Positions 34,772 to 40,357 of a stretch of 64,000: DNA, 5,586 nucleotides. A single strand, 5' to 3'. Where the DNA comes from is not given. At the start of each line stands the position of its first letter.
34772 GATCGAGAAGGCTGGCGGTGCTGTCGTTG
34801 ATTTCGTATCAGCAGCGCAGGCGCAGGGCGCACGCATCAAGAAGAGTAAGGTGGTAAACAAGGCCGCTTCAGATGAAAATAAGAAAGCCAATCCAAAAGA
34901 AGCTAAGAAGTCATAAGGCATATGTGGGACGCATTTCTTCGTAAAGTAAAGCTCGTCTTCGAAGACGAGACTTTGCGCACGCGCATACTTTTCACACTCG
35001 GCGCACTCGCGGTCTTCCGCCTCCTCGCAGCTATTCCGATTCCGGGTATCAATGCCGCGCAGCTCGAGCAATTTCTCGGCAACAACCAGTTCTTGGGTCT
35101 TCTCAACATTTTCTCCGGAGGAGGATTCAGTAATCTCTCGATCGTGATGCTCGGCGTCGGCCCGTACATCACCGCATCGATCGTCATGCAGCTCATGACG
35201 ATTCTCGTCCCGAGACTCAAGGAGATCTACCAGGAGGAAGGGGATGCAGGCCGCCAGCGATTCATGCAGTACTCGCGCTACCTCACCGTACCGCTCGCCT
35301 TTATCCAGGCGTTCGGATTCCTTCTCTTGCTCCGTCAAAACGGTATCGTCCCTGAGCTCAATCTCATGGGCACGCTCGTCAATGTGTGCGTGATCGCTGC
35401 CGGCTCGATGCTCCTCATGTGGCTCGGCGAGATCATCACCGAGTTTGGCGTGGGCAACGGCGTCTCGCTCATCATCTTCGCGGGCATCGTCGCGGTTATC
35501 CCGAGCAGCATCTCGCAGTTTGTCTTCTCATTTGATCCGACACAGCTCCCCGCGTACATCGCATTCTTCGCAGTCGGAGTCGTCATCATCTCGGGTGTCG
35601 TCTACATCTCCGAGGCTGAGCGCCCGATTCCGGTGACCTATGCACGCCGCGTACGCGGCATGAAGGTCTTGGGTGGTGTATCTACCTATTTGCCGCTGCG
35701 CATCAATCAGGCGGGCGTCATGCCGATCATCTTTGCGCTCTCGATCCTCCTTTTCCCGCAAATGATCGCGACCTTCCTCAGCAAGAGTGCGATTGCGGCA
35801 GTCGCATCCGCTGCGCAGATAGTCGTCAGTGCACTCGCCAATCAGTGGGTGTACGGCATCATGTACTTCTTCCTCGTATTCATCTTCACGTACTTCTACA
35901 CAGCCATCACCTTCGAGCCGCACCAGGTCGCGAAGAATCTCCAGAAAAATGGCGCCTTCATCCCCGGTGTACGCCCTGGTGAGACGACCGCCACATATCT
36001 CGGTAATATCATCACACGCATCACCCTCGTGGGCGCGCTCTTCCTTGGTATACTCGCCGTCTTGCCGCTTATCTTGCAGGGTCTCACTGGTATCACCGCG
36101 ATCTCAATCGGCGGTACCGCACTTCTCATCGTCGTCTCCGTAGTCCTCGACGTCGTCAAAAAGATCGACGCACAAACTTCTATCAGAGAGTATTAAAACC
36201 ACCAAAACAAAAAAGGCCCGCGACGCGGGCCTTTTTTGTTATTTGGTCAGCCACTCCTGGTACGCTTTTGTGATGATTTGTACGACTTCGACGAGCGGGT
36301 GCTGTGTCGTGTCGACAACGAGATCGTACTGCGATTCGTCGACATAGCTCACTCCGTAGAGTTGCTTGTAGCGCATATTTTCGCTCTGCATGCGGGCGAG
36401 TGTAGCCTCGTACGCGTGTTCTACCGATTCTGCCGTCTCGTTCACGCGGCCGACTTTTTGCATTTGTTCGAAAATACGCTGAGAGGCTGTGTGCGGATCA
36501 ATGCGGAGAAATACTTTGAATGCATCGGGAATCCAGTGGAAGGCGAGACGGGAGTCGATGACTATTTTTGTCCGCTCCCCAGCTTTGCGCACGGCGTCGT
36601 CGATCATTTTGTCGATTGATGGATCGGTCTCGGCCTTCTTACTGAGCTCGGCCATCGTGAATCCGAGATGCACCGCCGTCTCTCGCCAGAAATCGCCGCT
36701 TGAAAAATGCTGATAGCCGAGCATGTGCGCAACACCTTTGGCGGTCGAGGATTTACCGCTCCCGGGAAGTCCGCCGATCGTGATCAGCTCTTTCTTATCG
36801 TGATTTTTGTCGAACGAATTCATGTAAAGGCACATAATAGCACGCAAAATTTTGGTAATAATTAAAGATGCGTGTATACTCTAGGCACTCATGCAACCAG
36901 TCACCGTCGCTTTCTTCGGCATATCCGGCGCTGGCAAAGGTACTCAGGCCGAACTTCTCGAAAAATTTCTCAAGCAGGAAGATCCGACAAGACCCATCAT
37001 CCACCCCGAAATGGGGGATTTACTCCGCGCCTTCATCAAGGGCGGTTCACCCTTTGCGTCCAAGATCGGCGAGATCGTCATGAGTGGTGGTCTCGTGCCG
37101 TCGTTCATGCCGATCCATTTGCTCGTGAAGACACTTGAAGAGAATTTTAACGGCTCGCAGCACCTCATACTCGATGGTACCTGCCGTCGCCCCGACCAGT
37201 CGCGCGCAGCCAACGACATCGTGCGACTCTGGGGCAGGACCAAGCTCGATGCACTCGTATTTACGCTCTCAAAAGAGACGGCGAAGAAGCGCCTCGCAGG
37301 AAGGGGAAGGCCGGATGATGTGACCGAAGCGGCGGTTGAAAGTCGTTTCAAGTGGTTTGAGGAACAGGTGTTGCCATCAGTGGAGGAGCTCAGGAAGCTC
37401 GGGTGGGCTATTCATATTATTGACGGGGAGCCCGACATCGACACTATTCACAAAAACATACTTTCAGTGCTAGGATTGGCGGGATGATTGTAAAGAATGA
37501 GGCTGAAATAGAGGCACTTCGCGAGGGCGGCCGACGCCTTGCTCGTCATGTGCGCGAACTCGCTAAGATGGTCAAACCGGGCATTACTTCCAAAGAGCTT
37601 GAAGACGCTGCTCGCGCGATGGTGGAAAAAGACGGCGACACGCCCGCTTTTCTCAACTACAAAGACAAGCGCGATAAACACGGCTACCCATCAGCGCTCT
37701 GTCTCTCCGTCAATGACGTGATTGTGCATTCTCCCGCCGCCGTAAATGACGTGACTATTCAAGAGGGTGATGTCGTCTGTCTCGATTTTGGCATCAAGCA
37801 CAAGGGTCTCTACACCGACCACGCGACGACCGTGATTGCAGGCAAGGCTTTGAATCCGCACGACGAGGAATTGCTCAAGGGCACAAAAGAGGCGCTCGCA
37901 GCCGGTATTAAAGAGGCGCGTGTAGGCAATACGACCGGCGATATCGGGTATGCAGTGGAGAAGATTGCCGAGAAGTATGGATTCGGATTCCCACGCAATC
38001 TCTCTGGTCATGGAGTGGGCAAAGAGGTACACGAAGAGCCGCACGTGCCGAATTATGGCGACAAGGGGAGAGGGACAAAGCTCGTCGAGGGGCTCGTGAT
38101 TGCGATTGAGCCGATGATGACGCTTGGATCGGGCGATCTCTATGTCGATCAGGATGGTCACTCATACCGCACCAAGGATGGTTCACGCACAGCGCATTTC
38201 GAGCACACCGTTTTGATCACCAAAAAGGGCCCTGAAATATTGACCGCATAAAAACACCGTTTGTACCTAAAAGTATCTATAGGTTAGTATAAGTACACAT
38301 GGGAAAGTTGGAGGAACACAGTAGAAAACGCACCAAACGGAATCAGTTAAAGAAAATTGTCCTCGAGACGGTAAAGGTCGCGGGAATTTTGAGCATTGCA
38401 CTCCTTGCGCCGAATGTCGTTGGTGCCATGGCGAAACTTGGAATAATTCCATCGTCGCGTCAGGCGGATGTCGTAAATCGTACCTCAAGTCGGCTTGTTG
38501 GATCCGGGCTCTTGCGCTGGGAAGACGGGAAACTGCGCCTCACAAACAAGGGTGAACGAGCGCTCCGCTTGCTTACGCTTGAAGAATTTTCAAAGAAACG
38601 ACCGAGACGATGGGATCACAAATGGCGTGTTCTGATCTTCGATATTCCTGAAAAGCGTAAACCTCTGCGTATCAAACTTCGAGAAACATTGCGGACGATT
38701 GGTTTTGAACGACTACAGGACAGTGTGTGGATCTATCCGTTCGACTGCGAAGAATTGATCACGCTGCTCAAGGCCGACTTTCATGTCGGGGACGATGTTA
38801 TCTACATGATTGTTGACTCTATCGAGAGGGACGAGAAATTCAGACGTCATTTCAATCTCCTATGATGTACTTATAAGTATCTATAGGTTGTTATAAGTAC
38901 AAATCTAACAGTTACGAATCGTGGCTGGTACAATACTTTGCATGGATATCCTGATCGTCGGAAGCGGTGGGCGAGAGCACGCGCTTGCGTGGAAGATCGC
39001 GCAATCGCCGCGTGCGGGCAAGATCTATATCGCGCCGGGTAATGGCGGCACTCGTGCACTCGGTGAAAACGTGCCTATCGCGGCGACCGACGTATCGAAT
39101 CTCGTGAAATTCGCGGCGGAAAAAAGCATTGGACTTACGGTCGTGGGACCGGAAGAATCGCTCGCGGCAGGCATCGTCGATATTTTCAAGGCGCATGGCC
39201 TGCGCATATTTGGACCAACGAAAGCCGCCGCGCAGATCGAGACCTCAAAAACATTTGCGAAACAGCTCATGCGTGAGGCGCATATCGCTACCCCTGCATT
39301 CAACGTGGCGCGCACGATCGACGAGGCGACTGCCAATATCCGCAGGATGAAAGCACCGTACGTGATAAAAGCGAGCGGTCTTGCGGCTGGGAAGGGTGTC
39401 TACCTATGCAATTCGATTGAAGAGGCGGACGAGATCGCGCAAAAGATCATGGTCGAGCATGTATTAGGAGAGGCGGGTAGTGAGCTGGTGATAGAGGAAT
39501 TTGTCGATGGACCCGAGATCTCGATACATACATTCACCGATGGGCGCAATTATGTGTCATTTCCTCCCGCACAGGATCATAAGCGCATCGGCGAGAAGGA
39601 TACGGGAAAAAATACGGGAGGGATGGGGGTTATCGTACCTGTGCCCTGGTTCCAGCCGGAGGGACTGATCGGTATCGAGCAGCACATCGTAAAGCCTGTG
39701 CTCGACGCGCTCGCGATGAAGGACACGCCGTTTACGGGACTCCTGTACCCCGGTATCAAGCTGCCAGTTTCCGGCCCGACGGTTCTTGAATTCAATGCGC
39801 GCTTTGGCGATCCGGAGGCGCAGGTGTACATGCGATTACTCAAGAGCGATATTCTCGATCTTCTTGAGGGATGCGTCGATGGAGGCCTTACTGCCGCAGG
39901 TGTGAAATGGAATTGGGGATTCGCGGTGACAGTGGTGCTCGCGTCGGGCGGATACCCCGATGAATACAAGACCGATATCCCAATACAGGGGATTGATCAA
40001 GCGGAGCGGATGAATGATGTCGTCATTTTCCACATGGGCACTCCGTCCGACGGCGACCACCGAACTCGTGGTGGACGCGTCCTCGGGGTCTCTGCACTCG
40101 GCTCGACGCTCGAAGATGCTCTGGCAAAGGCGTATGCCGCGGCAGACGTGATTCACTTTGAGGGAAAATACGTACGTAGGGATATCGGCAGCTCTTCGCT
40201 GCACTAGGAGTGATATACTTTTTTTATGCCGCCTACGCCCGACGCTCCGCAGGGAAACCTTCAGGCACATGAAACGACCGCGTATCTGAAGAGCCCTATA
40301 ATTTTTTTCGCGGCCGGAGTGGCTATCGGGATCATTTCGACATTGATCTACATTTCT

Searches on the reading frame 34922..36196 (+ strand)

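Call 69: search_protein_families(library=pfam, proteins=[window:34922-36196:+], max_evalue=0.00001)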
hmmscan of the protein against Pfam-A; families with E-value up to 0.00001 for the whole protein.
window:34922-36196:+ (424 aa): 1 family
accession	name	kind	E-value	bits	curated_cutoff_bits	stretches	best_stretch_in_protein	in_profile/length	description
PF00344.25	SecY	-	2.1e-103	346.4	32.2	1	73-412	1-306/306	SecY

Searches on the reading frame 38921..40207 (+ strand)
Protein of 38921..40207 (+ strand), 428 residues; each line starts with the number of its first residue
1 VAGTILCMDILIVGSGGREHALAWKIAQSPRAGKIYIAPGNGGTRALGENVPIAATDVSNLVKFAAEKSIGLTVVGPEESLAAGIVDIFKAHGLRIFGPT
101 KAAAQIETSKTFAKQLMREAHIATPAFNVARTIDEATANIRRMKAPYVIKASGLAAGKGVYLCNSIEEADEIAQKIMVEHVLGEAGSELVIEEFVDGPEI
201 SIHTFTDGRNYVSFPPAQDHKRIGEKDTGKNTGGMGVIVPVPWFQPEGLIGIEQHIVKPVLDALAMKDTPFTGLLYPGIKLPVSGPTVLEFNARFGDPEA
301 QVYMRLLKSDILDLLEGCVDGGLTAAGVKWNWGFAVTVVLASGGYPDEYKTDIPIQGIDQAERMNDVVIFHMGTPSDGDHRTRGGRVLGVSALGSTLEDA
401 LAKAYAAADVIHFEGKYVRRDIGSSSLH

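Call 69: search_protein_families(library=pfam, proteins=[window:38921-40207:+], max_evalue=0.00001)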
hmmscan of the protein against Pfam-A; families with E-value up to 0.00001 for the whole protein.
window:38921-40207:+ (428 aa): 4 families
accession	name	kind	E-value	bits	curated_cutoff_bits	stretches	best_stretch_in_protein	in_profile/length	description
PF01071.24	GARS_A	-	1.5e-65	221.1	27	1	108-300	1-194/194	Phosphoribosylglycinamide synthetase, ATP-grasp (A) domain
PF02844.21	GARS_N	-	7.8e-40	136.1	29.5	1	8-107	1-100/100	Phosphoribosylglycinamide synthetase, N domain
PF02843.22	GARS_C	-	1.1e-28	99.9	34.8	1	335-424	1-91/92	Phosphoribosylglycinamide synthetase, C domain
PF02222.28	ATP-grasp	-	7.2e-08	32.7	27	1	116-219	2-102/179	ATP-grasp domain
